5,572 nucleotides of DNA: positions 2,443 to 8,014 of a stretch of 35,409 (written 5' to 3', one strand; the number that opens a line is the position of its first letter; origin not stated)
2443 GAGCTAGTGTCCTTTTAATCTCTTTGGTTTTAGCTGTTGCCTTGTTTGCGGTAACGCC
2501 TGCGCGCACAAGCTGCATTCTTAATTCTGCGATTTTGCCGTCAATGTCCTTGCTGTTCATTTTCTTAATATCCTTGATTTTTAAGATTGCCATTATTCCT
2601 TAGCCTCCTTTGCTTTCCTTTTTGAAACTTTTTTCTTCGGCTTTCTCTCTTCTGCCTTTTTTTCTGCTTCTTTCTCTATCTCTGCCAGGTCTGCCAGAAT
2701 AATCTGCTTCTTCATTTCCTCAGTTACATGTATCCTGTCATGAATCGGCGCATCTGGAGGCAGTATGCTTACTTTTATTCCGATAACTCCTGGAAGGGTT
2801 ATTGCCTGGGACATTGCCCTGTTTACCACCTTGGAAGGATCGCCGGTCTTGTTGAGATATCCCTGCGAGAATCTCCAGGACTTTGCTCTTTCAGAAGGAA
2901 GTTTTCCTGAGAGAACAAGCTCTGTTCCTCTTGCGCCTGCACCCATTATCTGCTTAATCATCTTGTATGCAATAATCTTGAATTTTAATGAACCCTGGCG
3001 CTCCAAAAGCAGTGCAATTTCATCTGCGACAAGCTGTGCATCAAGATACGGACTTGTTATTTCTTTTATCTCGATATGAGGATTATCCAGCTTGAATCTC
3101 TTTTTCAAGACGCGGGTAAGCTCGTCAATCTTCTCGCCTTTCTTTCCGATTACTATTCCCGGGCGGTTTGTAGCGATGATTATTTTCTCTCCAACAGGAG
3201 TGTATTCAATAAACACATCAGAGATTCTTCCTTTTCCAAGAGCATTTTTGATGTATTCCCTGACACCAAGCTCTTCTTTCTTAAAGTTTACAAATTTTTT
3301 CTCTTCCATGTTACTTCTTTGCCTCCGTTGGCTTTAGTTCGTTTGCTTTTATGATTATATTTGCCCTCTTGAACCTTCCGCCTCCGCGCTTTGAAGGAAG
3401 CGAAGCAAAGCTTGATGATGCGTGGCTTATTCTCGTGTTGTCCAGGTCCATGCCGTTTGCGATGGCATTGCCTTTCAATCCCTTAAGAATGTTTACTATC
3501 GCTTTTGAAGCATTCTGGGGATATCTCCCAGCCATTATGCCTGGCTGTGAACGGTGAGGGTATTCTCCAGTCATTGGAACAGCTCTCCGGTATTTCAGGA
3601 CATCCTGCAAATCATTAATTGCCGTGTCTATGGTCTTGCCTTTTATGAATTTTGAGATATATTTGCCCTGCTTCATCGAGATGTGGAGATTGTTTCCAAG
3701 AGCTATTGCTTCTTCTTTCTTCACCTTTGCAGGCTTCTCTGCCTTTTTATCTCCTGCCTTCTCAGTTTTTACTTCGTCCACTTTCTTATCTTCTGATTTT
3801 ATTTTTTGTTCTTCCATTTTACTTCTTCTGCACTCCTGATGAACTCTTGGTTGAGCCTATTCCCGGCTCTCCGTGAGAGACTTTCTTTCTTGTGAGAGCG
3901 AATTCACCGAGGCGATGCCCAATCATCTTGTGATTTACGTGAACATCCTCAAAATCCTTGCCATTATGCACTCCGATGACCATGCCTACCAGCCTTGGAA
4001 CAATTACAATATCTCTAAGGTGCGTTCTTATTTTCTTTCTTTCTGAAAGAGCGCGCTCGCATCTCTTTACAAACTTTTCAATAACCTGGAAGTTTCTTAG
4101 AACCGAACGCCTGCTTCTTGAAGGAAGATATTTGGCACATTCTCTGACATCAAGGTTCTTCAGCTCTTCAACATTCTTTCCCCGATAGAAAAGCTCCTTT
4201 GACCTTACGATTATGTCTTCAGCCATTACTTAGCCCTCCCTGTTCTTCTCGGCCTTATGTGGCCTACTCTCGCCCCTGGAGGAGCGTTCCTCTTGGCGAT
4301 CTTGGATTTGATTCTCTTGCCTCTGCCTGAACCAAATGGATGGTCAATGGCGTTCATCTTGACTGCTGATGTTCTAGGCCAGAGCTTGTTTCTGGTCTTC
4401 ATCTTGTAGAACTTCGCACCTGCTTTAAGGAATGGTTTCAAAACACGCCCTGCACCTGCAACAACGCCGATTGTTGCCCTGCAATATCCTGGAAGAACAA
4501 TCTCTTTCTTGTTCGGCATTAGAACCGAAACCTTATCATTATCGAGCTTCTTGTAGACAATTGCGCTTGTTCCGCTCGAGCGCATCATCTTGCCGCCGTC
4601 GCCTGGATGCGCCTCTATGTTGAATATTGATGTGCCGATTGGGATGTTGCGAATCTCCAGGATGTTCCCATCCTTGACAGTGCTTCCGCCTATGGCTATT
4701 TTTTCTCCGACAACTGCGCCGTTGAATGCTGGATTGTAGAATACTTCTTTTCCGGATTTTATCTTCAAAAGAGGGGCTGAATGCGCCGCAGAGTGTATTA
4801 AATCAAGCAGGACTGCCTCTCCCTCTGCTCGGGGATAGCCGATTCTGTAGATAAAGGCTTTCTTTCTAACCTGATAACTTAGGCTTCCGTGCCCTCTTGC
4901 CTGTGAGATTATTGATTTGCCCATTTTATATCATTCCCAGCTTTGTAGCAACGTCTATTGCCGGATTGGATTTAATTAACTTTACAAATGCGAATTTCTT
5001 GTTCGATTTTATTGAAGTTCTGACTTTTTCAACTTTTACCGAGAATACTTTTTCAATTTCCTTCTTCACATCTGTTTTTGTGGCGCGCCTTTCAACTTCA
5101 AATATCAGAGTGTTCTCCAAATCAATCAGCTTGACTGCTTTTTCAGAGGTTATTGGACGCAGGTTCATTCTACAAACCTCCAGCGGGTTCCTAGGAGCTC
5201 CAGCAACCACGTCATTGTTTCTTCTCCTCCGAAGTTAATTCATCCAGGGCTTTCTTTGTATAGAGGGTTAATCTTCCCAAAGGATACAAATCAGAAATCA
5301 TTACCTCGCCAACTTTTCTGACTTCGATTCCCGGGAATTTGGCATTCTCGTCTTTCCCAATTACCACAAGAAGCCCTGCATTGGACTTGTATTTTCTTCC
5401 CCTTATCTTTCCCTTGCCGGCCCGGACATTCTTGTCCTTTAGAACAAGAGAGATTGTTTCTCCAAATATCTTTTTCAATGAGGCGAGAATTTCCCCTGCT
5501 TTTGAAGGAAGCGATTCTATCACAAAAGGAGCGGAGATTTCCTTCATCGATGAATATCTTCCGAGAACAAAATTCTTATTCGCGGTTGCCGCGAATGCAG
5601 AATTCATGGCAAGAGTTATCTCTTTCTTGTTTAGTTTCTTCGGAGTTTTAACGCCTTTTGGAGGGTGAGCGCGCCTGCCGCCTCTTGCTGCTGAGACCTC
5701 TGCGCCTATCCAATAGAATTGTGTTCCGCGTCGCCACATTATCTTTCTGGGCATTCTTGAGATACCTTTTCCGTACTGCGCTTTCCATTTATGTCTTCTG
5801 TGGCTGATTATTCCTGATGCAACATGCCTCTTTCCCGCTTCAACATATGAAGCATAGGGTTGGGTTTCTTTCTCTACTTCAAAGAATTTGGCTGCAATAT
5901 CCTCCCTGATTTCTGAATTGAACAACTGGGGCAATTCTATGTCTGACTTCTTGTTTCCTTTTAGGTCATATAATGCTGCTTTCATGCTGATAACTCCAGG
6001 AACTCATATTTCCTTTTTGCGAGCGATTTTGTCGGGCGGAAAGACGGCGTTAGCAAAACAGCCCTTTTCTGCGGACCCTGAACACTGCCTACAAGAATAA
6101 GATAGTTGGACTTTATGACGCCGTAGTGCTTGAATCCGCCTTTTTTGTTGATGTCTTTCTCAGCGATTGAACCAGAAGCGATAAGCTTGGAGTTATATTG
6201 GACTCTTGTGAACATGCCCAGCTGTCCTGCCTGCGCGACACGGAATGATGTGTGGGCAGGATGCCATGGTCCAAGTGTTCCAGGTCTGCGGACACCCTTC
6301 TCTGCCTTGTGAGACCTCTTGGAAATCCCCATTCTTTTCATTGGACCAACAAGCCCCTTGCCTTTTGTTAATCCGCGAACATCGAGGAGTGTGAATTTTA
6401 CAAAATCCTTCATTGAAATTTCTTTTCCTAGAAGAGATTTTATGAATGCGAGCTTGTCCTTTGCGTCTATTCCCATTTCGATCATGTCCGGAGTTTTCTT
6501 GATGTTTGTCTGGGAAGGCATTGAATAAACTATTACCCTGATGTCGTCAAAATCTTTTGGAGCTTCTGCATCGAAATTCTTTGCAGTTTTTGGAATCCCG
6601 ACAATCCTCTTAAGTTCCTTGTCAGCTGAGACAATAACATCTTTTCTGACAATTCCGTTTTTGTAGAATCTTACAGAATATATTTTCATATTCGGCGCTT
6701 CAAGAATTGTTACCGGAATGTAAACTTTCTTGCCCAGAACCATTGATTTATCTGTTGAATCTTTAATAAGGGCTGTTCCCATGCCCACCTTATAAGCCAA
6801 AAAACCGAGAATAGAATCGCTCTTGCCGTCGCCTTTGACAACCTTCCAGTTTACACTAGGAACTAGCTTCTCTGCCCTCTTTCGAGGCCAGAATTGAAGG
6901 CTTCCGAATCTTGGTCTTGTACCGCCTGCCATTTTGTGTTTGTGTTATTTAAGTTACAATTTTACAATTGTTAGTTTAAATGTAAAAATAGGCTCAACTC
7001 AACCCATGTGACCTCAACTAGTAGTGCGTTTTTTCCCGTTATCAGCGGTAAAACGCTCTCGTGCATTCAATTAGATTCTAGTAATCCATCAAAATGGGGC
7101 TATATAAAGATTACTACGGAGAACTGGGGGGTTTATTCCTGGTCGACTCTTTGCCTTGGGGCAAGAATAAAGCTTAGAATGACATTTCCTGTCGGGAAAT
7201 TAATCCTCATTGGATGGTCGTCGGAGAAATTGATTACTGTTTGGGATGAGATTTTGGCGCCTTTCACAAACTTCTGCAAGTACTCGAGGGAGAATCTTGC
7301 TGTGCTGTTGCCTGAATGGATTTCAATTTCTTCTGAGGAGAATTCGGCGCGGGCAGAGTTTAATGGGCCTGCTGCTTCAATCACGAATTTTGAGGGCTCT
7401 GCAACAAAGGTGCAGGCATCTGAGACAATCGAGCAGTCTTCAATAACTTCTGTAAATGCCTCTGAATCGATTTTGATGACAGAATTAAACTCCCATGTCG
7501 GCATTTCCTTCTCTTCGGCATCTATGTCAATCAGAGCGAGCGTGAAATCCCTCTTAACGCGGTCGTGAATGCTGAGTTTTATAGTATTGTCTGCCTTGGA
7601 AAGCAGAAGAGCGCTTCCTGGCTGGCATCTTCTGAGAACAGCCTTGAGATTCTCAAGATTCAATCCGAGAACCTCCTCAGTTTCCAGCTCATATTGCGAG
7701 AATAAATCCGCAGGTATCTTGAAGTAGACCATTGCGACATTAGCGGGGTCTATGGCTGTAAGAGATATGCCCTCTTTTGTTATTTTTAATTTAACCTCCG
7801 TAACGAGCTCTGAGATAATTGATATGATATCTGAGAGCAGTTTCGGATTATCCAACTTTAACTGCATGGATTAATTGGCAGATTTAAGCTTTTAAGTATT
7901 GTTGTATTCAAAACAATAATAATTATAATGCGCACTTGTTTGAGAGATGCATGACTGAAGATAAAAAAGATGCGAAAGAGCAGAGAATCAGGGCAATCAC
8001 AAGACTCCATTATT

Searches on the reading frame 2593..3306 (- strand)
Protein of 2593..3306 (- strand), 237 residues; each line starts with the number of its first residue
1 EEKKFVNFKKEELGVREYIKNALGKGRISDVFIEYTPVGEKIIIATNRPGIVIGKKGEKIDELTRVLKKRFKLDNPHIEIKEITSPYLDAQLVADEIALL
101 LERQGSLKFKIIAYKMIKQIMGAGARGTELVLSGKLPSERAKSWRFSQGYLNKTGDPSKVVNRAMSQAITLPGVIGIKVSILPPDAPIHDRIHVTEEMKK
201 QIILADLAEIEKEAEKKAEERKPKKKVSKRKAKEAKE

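Call 48: search_protein_families(library=pfam, proteins=[window:2593-3306:-], max_evalue=0.001)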
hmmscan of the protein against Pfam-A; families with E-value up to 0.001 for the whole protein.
window:2593-3306:- (237 aa): 2 families
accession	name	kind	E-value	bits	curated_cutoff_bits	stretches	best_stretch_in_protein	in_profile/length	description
PF00189.25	Ribosomal_S3_C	-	1.8e-15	57.6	34.1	1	106-181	8-83/83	Ribosomal protein S3, C-terminal domain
PF07650.23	KH_2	-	4.7e-13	49.2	22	1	15-84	2-74/78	KH domain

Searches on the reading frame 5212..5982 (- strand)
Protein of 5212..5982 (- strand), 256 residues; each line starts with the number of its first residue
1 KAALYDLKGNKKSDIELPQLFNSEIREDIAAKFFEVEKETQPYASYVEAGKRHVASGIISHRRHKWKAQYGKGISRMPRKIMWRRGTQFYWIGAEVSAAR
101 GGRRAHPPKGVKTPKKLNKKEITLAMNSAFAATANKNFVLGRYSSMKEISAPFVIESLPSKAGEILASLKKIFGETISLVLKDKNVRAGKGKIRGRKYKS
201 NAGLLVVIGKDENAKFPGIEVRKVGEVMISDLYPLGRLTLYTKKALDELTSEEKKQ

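Call 16: search_protein_families(library=pfam, proteins=[window:5212-5982:-], max_evalue=0.01)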
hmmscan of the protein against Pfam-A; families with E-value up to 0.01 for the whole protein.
window:5212-5982:- (256 aa): 1 family
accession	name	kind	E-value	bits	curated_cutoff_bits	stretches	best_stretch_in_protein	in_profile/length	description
PF00573.27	Ribosomal_L4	-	2.9e-18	66.6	25.8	1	15-250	1-188/190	Ribosomal protein L4/L1 family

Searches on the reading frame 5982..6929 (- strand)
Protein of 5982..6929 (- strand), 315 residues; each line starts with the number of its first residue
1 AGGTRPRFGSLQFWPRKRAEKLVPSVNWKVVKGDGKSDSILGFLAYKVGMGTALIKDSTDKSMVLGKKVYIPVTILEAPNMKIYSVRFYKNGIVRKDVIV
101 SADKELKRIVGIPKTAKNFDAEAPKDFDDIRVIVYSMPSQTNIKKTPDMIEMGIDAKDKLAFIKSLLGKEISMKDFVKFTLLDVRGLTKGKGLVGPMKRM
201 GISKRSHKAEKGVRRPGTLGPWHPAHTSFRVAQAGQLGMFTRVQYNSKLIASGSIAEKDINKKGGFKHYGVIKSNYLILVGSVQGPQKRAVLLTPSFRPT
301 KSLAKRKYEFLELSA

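Call 16: search_protein_families(library=pfam, proteins=[window:5982-6929:-], max_evalue=0.01)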
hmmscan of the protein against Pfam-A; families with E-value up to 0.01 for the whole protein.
window:5982-6929:- (315 aa): 1 family
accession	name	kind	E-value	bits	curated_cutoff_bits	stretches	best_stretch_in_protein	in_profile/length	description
PF00297.29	Ribosomal_L3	-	3.6e-48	164.9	22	2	126-302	156-350/369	Ribosomal protein L3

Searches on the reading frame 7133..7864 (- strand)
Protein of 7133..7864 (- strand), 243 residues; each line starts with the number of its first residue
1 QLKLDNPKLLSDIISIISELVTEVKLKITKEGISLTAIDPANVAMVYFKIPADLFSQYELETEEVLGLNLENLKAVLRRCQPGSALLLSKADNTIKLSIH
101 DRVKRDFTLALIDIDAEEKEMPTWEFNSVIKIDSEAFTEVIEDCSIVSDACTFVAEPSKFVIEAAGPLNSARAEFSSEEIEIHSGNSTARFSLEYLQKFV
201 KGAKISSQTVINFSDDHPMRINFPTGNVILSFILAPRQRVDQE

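Call 16: search_protein_families(library=pfam, proteins=[window:7133-7864:-], max_evalue=0.01)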
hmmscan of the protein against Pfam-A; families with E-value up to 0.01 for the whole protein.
window:7133-7864:- (243 aa): 5 families
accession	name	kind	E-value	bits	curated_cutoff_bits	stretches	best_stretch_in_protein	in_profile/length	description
PF00705.23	PCNA_N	-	3.4e-15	56.3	20.3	1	2-117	4-126/127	Proliferating cell nuclear antigen, N-terminal domain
PF02747.20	PCNA_C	-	9.6e-11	42.4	23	1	121-236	2-126/128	Proliferating cell nuclear antigen, C-terminal domain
PF04005.17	Hus1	-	9.4e-06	25.4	27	1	3-98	6-100/288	Hus1-like protein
PF02144.21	Rad1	-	9.6e-06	25.3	24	1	9-212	11-244/257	Repair protein Rad1/Rec1/Rad17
PF04139.18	Rad9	-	0.00029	20.8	25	1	11-65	2-56/253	Rad9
